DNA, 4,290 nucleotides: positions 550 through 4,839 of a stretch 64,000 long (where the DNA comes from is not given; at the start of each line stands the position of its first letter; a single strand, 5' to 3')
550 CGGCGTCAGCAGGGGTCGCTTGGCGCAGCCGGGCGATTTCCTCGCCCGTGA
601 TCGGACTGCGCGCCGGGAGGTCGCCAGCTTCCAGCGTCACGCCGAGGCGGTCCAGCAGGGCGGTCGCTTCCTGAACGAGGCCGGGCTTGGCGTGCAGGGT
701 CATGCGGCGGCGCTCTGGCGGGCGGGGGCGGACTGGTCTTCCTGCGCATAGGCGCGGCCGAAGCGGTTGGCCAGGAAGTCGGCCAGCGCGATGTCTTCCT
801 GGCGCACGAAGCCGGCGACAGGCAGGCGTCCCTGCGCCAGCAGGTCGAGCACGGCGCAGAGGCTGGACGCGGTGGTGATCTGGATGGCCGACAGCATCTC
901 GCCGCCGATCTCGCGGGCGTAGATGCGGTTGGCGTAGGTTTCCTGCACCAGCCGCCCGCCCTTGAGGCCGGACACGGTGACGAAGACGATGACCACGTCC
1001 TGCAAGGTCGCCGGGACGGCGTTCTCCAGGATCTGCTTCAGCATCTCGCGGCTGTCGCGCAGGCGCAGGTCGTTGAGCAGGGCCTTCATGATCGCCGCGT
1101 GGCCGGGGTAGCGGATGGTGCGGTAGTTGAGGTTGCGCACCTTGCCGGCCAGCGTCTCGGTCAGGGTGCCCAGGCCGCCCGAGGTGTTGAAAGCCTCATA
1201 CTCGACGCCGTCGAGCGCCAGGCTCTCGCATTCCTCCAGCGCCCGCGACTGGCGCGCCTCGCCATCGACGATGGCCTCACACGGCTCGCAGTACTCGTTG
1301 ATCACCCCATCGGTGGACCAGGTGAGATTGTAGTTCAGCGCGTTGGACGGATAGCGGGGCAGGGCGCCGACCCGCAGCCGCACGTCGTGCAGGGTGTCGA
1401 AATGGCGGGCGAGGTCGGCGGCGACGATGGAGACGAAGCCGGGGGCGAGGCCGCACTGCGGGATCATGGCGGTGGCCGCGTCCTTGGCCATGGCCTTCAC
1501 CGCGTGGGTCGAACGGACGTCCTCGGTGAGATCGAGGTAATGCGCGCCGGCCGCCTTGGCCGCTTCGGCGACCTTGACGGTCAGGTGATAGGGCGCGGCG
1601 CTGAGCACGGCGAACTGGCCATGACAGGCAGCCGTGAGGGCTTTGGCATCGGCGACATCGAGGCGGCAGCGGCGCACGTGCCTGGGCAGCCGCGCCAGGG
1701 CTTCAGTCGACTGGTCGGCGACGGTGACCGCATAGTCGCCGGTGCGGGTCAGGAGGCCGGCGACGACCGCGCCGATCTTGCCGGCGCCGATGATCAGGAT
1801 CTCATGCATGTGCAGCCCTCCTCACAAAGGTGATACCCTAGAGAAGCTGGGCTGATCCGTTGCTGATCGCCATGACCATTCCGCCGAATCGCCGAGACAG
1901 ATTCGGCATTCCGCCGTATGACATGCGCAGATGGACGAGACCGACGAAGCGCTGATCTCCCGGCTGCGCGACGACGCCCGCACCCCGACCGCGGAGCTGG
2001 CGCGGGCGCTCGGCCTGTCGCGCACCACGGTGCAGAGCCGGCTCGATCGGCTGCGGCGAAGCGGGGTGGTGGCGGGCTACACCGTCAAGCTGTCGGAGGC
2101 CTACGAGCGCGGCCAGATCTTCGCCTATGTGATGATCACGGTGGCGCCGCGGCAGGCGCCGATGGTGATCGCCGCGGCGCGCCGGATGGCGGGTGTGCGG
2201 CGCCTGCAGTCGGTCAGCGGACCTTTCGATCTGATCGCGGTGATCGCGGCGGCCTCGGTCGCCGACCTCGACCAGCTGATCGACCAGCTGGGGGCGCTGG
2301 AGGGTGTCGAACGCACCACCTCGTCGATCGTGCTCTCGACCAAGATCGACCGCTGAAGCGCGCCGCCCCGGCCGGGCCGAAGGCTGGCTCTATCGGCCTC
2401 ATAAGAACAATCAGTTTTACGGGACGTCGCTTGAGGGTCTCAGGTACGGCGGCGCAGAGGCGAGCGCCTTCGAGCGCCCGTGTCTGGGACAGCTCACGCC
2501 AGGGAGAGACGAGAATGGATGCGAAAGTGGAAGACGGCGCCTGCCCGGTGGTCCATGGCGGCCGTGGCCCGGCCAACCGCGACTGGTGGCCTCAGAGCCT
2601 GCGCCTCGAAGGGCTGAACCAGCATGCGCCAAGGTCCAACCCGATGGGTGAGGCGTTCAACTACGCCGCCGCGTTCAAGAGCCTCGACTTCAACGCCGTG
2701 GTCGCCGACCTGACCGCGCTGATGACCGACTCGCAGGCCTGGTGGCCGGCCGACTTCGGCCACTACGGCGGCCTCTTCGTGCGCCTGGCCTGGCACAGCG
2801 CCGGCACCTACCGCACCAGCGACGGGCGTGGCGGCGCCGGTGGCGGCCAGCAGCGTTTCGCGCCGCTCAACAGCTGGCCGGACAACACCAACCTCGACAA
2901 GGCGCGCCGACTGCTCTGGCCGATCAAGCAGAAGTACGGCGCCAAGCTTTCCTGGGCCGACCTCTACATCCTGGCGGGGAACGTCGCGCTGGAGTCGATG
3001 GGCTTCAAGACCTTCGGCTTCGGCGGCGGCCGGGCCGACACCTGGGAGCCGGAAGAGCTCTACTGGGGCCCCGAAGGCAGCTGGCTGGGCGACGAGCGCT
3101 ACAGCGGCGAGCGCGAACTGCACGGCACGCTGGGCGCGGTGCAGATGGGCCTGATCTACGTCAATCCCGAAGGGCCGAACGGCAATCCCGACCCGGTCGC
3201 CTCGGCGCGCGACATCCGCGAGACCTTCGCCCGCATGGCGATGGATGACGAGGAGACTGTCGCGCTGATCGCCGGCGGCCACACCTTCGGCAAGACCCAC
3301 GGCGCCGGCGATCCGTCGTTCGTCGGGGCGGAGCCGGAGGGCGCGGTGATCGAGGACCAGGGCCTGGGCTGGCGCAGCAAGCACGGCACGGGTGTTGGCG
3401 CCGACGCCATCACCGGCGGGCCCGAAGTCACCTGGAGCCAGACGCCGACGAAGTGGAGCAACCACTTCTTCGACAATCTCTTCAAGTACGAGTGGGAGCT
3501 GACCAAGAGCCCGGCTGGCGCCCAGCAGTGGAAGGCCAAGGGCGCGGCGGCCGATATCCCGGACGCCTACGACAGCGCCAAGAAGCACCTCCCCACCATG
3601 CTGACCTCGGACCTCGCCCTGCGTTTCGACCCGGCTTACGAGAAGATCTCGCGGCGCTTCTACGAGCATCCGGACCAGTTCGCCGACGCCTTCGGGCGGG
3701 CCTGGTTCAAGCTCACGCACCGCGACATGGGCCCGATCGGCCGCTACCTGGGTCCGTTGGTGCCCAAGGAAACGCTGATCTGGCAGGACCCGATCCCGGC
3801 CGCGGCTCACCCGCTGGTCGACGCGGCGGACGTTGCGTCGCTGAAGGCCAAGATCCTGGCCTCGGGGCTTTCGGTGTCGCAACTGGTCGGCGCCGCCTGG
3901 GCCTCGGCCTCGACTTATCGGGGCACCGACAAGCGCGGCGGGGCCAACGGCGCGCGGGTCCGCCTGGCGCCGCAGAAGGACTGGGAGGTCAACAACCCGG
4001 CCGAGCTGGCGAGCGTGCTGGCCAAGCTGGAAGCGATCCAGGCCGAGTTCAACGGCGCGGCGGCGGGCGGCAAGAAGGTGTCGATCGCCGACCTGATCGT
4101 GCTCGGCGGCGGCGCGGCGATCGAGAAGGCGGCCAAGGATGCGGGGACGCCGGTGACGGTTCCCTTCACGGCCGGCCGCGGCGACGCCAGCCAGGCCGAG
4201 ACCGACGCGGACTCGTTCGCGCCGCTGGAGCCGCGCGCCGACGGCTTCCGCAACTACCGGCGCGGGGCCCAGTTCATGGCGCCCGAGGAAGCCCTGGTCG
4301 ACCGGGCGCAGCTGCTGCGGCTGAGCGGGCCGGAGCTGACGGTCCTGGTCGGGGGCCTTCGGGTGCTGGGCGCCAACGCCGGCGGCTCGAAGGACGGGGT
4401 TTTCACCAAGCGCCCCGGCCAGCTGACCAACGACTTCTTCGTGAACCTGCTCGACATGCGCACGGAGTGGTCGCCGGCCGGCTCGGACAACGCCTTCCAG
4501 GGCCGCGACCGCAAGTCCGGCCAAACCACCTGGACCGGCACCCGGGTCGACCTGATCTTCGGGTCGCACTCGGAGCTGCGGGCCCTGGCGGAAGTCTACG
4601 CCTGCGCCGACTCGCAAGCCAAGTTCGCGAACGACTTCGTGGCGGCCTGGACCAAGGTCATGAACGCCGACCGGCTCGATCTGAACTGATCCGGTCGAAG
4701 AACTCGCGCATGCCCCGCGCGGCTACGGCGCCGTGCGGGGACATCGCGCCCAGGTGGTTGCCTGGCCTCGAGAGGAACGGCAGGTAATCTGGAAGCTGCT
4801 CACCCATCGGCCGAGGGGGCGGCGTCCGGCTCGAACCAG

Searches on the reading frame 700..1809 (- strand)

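Call 15: search_protein_families(library=pfam, proteins=[window:700-1809:-], max_evalue=0.001)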
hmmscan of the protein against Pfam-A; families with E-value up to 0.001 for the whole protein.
window:700-1809:- (369 aa): 6 families
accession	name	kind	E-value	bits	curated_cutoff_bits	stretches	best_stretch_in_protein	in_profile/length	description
PF03435.24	Sacchrp_dh_NADP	-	2.6e-19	70.2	25.1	1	4-112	1-122/129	Saccharopine dehydrogenase NADP binding domain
PF16653.10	Sacchrp_dh_C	-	1.2e-16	62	31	1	120-341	1-248/265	Saccharopine dehydrogenase C-terminal domain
PF13460.12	NAD_binding_10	-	7.6e-05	23.1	27.2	1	9-89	3-90/184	NAD(P)H-binding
PF03807.23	F420_oxidored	-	0.00012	23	21.6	1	4-83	2-79/94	NADP oxidoreductase coenzyme F420-dependent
PF00899.27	ThiF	-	0.00039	20.1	28.1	1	3-61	22-80/238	ThiF family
PF02254.24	TrkA_N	-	0.00073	20.3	23.8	1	4-72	1-69/116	TrkA-N domain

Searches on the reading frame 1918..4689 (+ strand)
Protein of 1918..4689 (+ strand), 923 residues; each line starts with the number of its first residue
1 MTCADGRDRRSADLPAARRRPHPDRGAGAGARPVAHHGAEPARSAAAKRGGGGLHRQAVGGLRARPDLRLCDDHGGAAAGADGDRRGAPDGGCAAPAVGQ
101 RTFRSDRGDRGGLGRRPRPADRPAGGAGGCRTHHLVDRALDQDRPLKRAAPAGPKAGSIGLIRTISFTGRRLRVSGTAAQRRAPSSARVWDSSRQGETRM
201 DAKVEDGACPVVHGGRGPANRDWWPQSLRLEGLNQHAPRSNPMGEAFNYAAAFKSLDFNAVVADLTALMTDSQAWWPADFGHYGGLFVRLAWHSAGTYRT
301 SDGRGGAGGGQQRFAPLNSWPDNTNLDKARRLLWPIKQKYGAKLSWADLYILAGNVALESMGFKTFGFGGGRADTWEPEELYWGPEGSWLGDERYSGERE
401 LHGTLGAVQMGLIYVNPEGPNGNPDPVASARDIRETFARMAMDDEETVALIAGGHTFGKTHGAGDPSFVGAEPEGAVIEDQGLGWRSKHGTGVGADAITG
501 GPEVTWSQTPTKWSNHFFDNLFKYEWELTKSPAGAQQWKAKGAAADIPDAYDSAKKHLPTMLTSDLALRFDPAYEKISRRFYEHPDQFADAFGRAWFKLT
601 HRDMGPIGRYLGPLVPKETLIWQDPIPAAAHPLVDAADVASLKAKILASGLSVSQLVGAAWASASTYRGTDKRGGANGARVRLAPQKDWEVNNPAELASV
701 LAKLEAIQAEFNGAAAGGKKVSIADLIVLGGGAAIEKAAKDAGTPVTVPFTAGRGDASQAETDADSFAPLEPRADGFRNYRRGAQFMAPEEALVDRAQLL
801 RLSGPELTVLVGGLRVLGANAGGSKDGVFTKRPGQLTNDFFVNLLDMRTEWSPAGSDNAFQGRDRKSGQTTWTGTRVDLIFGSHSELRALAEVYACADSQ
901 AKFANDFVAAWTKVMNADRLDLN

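Call 15: search_protein_families(library=pfam, proteins=[window:1918-4689:+], max_evalue=0.001)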
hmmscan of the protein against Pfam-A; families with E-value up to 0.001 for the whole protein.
window:1918-4689:+ (923 aa): 1 family
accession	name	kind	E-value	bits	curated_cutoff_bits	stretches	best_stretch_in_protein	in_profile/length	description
PF00141.28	peroxidase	-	1.1e-69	235.3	27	2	280-582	12-235/237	Peroxidase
